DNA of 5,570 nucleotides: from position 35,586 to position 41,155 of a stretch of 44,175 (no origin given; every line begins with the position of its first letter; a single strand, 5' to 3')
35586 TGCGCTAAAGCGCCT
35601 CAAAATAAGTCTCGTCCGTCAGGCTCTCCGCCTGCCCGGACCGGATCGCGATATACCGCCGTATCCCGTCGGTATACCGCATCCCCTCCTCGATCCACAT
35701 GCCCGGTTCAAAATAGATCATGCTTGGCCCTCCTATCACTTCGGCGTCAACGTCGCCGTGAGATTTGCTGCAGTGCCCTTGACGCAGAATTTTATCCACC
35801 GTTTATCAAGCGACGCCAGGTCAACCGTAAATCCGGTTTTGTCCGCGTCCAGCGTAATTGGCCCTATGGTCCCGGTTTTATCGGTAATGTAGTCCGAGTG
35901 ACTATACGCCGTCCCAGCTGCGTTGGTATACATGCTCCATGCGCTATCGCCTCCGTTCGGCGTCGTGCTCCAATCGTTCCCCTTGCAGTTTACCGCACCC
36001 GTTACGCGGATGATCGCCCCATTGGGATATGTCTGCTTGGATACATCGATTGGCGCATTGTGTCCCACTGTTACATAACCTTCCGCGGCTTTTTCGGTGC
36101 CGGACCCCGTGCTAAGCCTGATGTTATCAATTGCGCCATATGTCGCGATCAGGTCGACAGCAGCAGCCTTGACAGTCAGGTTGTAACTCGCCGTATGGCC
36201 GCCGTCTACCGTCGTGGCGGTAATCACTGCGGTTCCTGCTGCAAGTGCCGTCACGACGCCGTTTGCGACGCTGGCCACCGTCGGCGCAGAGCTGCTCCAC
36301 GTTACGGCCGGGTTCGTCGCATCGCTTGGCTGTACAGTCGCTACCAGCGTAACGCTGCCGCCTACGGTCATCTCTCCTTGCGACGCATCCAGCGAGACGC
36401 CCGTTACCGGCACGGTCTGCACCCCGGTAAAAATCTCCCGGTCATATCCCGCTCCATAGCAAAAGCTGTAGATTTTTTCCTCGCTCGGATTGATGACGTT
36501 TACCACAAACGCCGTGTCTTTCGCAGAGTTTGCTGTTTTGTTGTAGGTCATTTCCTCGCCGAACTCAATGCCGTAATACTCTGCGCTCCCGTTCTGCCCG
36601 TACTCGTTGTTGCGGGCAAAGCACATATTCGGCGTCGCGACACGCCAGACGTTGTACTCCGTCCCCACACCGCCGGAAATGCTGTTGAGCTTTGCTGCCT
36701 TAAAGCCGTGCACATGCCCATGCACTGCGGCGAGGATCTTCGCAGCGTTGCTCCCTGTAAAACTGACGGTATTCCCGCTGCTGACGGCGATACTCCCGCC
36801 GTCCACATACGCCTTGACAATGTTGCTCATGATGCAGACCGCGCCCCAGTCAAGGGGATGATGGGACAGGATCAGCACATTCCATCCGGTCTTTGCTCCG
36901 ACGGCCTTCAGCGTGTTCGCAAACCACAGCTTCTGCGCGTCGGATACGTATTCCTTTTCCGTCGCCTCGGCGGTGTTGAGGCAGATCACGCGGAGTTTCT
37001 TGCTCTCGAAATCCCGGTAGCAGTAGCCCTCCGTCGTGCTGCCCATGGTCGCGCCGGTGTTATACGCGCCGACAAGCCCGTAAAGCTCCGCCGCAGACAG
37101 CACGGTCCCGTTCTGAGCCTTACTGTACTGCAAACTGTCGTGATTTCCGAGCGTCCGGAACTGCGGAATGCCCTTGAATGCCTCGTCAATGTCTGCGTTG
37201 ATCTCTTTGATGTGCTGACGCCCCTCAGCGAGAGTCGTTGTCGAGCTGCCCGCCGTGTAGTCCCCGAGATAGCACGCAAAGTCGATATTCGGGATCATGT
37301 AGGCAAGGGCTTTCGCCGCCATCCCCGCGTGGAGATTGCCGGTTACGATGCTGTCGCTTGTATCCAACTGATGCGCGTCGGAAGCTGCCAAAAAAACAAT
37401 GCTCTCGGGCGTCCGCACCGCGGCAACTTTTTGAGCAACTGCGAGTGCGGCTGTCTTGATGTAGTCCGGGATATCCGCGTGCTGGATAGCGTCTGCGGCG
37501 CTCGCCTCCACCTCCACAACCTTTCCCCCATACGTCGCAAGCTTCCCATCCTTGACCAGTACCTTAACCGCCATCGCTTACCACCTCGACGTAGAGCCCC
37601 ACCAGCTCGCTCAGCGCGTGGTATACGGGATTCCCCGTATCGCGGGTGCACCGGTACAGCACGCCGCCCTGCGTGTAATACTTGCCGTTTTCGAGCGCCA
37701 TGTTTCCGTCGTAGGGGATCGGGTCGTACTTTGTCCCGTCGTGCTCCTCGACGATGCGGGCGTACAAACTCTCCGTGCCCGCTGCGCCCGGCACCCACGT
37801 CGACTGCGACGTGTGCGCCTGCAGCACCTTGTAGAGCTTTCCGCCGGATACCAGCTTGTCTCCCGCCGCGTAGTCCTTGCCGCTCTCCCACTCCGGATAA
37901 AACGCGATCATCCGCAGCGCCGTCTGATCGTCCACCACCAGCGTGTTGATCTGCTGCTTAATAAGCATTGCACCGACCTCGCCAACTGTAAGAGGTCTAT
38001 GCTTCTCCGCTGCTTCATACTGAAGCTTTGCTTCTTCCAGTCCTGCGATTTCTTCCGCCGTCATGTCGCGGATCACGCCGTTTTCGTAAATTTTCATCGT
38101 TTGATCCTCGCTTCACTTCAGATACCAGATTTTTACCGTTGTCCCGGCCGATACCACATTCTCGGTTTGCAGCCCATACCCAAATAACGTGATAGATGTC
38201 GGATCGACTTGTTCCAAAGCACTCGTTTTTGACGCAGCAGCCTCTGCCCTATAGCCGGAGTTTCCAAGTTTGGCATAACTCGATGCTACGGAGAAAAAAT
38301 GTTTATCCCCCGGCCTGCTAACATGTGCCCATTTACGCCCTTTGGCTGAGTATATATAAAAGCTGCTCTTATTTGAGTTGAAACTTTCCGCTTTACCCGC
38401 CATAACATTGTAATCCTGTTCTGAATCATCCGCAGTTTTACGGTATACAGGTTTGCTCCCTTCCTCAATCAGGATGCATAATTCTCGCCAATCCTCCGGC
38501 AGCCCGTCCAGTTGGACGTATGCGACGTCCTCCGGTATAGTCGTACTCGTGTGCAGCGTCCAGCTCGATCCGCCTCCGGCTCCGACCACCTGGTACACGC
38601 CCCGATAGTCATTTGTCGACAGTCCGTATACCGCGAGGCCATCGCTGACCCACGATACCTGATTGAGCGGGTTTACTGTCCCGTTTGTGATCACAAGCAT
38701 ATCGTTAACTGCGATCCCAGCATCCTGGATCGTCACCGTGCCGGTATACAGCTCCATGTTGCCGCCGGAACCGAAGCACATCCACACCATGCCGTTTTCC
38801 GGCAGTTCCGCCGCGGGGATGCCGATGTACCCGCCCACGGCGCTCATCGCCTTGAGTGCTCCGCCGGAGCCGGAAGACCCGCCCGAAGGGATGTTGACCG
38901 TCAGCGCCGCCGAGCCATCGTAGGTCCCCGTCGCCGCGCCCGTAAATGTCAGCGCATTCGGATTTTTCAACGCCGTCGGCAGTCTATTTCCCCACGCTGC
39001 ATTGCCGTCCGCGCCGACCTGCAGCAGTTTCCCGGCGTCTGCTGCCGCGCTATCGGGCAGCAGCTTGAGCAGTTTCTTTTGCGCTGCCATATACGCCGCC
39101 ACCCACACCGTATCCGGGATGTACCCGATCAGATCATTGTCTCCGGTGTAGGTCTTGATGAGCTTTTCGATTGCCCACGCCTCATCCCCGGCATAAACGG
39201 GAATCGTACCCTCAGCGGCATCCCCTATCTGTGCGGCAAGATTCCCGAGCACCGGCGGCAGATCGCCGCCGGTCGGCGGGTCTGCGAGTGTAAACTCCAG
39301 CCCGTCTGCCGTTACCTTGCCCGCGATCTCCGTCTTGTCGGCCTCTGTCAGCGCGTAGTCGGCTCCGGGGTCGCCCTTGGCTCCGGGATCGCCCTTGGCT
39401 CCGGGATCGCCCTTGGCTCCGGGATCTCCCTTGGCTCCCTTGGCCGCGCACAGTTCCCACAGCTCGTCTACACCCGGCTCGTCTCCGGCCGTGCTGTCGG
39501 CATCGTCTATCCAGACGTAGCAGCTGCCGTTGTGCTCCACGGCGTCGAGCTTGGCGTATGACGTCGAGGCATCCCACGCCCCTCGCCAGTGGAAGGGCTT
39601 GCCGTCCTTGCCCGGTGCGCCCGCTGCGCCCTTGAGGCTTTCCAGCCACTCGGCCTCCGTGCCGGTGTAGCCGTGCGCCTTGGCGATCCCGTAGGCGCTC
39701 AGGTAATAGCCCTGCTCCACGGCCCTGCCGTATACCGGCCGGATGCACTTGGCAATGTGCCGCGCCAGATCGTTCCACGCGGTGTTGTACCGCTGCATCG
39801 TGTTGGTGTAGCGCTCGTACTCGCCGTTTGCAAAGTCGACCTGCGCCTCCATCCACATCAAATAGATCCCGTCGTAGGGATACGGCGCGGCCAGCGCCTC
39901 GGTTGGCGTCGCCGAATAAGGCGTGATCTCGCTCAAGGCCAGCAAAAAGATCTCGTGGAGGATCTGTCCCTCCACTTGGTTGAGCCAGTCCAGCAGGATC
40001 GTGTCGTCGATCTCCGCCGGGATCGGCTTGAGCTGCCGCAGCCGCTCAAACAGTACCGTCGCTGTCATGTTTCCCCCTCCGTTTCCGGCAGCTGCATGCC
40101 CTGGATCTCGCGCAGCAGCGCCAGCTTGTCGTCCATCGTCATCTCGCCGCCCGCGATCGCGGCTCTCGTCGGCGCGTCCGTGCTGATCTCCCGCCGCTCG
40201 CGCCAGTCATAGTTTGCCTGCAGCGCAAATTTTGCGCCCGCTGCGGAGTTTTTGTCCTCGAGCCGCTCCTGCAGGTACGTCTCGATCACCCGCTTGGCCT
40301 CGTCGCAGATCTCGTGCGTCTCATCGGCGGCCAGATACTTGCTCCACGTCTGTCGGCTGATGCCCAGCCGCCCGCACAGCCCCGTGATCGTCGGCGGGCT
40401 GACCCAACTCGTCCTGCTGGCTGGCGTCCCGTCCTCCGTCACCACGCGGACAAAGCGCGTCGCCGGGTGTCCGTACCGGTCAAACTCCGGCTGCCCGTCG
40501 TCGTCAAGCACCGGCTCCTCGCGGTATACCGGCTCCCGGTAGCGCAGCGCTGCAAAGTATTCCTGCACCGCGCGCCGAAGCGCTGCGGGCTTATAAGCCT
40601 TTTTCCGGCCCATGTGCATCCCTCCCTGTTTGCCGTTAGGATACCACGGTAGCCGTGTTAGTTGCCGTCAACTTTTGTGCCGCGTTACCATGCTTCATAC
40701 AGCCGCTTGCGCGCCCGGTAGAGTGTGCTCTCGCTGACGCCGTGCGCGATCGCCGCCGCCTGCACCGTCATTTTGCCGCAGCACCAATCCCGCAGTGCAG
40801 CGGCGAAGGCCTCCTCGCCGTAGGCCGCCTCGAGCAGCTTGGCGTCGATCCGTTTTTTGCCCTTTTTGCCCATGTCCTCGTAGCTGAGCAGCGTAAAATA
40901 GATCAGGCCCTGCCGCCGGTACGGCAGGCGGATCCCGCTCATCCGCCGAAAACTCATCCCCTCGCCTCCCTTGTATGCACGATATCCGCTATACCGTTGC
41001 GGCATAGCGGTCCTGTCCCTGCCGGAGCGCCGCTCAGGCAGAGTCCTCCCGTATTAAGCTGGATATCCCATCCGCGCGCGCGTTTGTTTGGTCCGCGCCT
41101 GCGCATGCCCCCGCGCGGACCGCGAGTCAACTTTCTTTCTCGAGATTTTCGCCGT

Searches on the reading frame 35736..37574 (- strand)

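Call 6: search_protein_families(library=pfam, proteins=[window:35736-37574:-], max_evalue=0.01)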
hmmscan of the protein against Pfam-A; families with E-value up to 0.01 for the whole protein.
window:35736-37574:- (612 aa): 3 families
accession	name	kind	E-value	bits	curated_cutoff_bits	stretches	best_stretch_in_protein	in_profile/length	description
PF02368.24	Big_2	-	4.5e-12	46.2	22.8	1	389-463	1-76/79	Bacterial Ig-like domain (group 2)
PF00149.33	Metallophos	-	0.00012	23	21.5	1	61-290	3-190/191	Calcineurin-like phosphoesterase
PF22359.2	Big-like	-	0.0047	17.6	27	0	423-455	2-35/48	Bacterial Ig-like domain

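Call 95: search_protein_families(library=phrogs, proteins=[window:35736-37574:-], max_evalue=0.001)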
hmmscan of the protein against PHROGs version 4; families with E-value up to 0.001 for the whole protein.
window:35736-37574:- (612 aa): 13 families
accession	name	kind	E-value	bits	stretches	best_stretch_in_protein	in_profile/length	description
phrog_215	-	head and packaging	1.5e-26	94.5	1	384-490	217-325/491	structural protein with Ig domain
phrog_341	-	tail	1e-19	72.1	1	385-471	62-150/154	major tail protein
phrog_7158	-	unknown function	2.1e-18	67.3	1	20-298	190-500/554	-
phrog_41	-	tail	2e-11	45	1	386-471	156-245/245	major tail protein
phrog_28902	-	tail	3.6e-11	43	1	380-476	279-377/709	major tail protein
phrog_10059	-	unknown function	1.7e-10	41.2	1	391-469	185-262/345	-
phrog_853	-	tail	2.7e-10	40.9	1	384-471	156-249/254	major tail protein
phrog_290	-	tail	4.3e-09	37.1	1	387-469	330-410/411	minor tail protein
phrog_14417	-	tail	1.6e-08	33.8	1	388-474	287-378/1005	tail fiber protein; host specificity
phrog_35892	-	unknown function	3.4e-08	32.6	1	386-474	872-962/1181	-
phrog_1280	-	other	1.8e-07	32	1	387-471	162-247/248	Ig domain containing protein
phrog_885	-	tail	1.2e-06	28.7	1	396-498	207-316/338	major tail protein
phrog_3575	-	tail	4.1e-06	27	1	387-469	376-459/461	major tail protein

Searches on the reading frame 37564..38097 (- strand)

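Call 16: search_protein_families(library=pfam, proteins=[window:37564-38097:-], max_evalue=0.01)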
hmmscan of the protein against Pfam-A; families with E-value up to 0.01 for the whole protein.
window:37564-38097:- (177 aa): 1 family
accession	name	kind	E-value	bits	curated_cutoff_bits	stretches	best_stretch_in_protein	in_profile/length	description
PF02839.19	CBM_5_12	-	2.1e-10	40.9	26.2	1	69-105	1-38/44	Carbohydrate-binding module family 5/12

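Call 95: search_protein_families(library=phrogs, proteins=[window:37564-38097:-], max_evalue=0.001)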
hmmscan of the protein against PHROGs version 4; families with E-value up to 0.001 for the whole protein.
window:37564-38097:- (177 aa): 3 families
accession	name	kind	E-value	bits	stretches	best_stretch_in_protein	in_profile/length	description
phrog_30034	-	unknown function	3.1e-36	126.5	1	25-173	109-261/263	-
phrog_27545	-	unknown function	4.3e-27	96.1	1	43-173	8-145/146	-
phrog_18593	-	unknown function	1.6e-05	26.1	1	55-120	66-133/188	-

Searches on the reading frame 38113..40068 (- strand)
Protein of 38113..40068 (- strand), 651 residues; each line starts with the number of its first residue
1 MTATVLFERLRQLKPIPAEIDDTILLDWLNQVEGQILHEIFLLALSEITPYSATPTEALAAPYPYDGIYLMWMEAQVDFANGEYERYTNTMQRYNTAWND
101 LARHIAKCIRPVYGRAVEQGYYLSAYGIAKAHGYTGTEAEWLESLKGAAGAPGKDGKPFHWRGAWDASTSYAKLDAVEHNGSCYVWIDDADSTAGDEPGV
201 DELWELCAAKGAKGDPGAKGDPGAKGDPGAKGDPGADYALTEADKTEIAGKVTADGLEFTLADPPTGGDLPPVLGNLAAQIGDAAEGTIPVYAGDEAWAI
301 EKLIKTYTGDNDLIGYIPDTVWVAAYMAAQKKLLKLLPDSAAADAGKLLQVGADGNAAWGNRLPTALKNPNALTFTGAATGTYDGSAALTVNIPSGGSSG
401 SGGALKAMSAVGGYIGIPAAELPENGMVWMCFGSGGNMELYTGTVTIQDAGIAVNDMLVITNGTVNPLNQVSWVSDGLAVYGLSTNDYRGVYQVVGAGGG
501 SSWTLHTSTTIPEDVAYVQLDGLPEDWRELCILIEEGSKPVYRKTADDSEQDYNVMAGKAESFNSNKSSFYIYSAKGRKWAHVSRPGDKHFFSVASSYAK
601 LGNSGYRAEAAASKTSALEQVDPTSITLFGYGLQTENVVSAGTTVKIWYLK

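Call 6: search_protein_families(library=pfam, proteins=[window:38113-40068:-], max_evalue=0.01)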
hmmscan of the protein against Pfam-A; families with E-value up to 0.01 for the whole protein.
window:38113-40068:- (651 aa): 2 families
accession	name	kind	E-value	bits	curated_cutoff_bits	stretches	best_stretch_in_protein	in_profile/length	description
PF01391.23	Collagen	-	3.5e-05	23.9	27.2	1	210-235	27-52/60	Collagen triple helix repeat (20 copies)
PF02839.19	CBM_5_12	-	0.0078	16.7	26.2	0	164-204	1-43/44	Carbohydrate-binding module family 5/12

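Call 95: search_protein_families(library=phrogs, proteins=[window:38113-40068:-], max_evalue=0.001)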
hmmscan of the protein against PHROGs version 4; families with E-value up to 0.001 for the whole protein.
window:38113-40068:- (651 aa): 14 families
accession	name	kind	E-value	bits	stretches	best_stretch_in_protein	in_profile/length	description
phrog_5073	-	tail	8.9e-18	65.6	1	127-236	181-286/519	tail fiber protein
phrog_12105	-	unknown function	8.7e-15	56.1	1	17-107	15-111/123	-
phrog_29268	-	unknown function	3e-10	39.9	1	127-249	321-444/653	-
phrog_25979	-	unknown function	5.6e-08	32.9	1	123-231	181-274/521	-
phrog_19976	-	tail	5.8e-08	33.5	1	109-158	95-145/256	tail assembly protein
phrog_14726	-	tail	1.3e-07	31.7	1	124-235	126-216/537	tail fiber protein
phrog_15437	-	tail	2.9e-06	27.2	0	124-152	109-137/656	tail fiber protein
phrog_4440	-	tail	4.1e-06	27.2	1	123-236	154-269/410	tail fiber protein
phrog_13286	-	tail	5.4e-06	26.1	1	123-158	71-106/662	tail protein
phrog_26303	-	unknown function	5.5e-06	28.1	0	134-201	24-91/114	-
phrog_22483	-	unknown function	7.5e-06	26.3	1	123-151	36-64/306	-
phrog_14029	-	unknown function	2e-05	23.6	1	124-226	93-177/1115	-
phrog_22633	-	unknown function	0.00016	22.6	1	153-231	75-125/163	-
phrog_35286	-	unknown function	0.00026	20.6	1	208-244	311-347/750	-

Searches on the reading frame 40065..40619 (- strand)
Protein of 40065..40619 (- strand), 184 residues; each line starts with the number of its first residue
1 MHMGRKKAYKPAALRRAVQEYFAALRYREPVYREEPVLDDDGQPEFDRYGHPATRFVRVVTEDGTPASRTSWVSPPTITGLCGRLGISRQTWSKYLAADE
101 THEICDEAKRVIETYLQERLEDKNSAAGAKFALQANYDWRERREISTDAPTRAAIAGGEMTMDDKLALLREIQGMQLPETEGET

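Call 16: search_protein_families(library=pfam, proteins=[window:40065-40619:-], max_evalue=0.01)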
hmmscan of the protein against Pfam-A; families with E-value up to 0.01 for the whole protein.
window:40065-40619:- (184 aa): 1 family
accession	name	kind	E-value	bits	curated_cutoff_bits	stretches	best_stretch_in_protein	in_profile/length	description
PF16677.11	GP3_package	-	2.8e-12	47.1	29.4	1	4-145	1-105/105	DNA-packaging protein gp3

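Call 95: search_protein_families(library=phrogs, proteins=[window:40065-40619:-], max_evalue=0.001)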
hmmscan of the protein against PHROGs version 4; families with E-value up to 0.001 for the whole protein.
window:40065-40619:- (184 aa): 1 family
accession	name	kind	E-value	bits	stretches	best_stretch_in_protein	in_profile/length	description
phrog_606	-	head and packaging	4.3e-15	57.2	1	2-159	18-149/167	terminase small subunit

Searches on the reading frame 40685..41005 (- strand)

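Call 16: search_protein_families(library=pfam, proteins=[window:40685-41005:-], max_evalue=0.01)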
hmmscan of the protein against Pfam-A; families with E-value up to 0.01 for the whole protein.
window:40685-41005:- (106 aa): 4 families
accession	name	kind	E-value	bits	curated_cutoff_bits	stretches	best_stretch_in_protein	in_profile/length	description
PF05225.22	HTH_psq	-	3.3e-09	36.8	20.4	1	64-101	2-38/45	helix-turn-helix, Psq domain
PF13384.12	HTH_23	-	7.4e-06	26.1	24.6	1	68-101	8-40/50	Homeodomain-like domain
PF13551.12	HTH_29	-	0.0023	18.4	28.1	1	76-101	10-35/64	Winged helix-turn helix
PF13518.12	HTH_28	-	0.0098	16.4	25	0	78-101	13-35/52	Helix-turn-helix domain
